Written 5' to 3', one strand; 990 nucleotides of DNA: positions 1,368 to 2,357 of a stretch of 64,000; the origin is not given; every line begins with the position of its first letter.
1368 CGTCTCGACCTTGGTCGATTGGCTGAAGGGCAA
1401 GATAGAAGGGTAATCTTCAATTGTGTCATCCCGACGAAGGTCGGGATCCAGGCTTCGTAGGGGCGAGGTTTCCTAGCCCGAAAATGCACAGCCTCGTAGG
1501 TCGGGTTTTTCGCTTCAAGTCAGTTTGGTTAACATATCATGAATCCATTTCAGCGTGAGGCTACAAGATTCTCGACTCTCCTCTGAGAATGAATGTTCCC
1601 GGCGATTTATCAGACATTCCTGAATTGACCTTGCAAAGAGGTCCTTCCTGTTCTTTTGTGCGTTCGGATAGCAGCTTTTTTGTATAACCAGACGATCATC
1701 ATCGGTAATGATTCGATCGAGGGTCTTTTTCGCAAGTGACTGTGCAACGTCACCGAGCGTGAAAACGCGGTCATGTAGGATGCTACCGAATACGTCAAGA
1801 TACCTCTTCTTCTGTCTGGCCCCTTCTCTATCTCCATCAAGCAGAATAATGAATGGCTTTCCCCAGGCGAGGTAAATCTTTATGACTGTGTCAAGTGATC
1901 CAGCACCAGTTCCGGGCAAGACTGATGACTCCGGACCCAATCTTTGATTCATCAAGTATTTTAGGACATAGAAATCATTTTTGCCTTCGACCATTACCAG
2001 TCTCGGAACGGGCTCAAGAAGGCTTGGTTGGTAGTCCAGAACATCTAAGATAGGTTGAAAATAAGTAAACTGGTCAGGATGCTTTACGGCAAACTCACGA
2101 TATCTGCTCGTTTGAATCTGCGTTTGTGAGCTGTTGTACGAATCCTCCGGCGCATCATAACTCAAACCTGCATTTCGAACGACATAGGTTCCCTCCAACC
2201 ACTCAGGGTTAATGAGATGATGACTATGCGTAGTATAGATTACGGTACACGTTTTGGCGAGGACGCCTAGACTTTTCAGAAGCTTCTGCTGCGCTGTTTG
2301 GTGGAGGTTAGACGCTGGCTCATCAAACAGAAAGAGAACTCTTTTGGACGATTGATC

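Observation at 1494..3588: Stand-alone OLD nuclease inserted into the loop of a REP hairpin, bounded by a 9-bp direct repeat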

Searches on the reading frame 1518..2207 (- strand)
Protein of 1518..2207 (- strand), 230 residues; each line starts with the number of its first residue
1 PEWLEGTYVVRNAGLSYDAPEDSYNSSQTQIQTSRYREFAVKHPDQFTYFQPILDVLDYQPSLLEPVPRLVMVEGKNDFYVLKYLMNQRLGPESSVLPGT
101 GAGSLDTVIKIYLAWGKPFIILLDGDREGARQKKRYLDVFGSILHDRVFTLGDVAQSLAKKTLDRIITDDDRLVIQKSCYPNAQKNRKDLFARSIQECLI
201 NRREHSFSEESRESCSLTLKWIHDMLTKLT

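Call 56: search_protein_families(library=pfam, proteins=[window:1518-2207:-], max_evalue=0.1)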
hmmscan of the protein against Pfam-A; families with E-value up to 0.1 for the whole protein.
window:1518-2207:- (230 aa): 3 families
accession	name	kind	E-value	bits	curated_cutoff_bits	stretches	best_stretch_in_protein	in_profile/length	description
PF20469.4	OLD-like_TOPRIM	-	0.00034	21.5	23.2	1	70-126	6-67/67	Overcoming lysogenization defect protein-like, TOPRIM domain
PF01751.28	Toprim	-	0.04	14.5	23.1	1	114-146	54-86/96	Toprim domain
PF11536.14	DUF3226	-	0.081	13.1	27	0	69-92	2-25/208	Protein of unknown function (DUF3226)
